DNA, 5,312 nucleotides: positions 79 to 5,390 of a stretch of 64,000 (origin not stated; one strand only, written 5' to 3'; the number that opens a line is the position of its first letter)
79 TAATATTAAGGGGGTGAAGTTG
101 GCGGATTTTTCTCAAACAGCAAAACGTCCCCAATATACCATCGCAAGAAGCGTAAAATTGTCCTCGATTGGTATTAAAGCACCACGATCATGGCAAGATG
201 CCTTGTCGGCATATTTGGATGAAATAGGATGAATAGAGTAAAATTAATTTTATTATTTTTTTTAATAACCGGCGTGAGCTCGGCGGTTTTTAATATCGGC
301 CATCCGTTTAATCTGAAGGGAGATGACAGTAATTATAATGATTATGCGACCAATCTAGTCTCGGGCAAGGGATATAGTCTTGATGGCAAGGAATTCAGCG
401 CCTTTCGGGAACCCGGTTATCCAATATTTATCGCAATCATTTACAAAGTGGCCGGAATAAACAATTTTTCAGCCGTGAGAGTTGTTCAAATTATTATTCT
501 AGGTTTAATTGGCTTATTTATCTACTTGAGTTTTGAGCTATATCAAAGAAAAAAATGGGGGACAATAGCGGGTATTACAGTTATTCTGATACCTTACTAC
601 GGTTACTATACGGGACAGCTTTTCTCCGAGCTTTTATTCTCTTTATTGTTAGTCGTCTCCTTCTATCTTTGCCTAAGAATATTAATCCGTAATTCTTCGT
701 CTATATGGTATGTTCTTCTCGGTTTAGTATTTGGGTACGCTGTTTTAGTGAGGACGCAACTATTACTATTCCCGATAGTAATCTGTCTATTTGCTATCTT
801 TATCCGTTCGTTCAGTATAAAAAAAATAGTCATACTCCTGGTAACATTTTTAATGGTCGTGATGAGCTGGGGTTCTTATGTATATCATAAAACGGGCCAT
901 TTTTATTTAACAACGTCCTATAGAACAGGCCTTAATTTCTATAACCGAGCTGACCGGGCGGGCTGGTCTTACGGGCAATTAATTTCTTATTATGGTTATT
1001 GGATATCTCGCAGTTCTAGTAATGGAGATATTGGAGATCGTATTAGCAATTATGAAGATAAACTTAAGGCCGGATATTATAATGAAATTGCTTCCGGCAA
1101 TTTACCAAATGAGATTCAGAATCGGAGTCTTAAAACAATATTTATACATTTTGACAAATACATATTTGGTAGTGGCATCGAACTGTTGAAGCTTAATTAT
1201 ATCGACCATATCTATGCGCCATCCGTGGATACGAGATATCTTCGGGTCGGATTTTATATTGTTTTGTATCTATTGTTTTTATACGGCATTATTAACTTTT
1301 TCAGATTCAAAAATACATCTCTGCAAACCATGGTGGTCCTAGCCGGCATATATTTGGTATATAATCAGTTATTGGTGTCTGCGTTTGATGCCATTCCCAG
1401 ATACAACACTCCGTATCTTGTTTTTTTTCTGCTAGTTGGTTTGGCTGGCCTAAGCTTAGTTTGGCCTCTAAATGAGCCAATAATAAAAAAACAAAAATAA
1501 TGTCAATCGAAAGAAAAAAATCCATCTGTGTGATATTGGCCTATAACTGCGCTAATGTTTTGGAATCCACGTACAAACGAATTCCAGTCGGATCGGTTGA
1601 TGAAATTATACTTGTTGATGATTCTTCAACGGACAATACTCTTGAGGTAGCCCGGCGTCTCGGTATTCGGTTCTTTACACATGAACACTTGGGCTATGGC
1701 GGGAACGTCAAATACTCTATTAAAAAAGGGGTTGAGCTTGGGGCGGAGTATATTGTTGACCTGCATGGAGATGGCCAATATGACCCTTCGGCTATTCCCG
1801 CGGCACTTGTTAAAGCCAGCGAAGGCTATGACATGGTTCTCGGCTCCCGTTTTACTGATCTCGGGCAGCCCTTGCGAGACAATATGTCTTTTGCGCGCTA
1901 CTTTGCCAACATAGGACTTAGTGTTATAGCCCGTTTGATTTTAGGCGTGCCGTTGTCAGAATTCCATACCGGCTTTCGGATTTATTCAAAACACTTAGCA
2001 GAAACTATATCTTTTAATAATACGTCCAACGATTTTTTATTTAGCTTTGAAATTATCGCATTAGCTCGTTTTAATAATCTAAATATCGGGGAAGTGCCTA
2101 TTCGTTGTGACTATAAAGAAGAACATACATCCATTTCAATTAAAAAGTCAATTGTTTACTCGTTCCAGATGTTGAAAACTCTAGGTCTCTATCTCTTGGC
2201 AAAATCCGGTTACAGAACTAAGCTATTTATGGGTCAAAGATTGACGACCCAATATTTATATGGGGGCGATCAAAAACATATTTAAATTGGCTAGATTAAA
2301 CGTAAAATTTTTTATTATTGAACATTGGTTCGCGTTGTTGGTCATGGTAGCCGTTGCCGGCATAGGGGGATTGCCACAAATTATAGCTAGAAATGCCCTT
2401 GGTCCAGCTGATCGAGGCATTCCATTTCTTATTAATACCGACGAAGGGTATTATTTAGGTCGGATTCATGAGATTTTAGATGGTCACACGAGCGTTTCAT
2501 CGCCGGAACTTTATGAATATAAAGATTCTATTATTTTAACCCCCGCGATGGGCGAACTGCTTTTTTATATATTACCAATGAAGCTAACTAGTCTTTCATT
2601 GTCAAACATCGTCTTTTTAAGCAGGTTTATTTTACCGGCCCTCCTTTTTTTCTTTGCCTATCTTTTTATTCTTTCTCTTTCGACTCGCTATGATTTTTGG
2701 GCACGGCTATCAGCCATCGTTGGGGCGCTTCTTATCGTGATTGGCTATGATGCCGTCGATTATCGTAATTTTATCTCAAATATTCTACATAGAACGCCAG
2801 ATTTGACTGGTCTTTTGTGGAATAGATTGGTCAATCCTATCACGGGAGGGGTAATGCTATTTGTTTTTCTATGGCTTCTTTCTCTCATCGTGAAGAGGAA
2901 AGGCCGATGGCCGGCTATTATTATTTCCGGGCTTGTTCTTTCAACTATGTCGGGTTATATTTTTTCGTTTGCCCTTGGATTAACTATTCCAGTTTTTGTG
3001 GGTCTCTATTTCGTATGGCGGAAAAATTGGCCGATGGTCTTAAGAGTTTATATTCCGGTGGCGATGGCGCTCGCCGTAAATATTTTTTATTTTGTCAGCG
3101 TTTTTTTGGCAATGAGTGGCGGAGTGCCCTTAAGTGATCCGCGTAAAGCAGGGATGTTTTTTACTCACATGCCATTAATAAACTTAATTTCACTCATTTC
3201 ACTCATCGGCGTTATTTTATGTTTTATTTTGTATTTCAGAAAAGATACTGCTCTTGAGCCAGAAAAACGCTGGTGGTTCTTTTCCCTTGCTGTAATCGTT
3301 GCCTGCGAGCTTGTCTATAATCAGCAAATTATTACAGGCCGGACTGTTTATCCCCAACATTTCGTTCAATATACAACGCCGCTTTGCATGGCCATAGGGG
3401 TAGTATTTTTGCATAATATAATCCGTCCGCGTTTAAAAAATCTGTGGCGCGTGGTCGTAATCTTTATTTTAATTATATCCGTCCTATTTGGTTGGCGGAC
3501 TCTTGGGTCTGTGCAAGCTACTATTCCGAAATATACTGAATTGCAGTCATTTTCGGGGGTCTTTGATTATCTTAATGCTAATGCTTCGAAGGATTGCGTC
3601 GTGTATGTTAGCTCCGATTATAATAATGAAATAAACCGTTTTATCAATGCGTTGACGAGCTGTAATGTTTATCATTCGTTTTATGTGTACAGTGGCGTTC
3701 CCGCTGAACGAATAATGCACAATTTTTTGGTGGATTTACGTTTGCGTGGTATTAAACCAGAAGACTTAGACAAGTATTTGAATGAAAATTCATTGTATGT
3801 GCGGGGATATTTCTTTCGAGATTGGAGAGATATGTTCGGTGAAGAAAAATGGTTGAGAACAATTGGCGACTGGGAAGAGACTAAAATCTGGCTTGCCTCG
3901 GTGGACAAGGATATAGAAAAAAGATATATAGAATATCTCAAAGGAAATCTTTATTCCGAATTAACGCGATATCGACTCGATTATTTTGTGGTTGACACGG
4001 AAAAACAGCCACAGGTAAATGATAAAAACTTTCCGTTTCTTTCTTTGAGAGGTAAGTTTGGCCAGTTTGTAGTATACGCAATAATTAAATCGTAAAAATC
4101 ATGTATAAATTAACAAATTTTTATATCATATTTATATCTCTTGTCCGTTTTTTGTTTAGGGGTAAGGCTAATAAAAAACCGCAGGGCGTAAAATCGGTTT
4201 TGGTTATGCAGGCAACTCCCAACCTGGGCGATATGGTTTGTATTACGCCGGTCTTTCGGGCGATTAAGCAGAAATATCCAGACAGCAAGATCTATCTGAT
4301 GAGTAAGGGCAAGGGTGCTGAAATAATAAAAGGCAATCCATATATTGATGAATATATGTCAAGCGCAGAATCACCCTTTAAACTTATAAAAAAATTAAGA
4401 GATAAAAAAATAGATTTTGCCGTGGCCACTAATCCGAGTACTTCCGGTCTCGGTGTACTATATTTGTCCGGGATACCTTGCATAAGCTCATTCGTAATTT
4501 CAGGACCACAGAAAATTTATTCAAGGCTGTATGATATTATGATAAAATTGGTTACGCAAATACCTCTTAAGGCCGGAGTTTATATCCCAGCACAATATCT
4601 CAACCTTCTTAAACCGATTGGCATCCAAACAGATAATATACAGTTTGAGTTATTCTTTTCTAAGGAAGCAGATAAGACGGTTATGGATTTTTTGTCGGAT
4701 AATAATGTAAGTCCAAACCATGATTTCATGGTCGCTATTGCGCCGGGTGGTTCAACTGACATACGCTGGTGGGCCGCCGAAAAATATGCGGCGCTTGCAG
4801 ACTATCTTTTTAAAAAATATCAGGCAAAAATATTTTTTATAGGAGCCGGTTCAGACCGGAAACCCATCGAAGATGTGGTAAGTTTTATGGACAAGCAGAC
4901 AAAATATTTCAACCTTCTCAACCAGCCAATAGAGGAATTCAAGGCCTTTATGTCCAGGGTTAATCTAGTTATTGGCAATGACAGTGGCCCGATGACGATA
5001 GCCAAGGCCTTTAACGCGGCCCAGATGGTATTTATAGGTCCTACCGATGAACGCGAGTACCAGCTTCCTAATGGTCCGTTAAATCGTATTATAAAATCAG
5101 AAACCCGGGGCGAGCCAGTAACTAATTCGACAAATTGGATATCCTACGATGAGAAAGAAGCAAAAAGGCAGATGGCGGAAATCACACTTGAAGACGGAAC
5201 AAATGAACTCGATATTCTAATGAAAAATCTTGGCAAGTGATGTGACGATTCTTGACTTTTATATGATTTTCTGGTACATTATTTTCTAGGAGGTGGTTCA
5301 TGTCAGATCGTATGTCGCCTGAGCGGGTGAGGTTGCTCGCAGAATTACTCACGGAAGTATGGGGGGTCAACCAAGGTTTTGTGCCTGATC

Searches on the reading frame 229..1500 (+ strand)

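Call 54: search_protein_families(library=pfam, proteins=[window:229-1500:+], max_evalue=0.00001)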
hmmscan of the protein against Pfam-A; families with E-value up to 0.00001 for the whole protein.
window:229-1500:+ (423 aa): 1 family
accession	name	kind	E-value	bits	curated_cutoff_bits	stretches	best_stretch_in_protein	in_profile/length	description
PF13231.12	PMT_2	-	8.1e-11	42.8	26.1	1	62-212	4-154/160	Dolichyl-phosphate-mannose-protein mannosyltransferase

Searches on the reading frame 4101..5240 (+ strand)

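Call 54: search_protein_families(library=pfam, proteins=[window:4101-5240:+], max_evalue=0.00001)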
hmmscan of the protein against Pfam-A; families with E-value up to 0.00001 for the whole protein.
window:4101-5240:+ (379 aa): 1 family
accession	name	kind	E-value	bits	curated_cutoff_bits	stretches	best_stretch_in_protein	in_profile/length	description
PF01075.23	Glyco_transf_9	-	9.9e-13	48.4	22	1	153-334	62-230/247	Glycosyltransferase family 9 (heptosyltransferase)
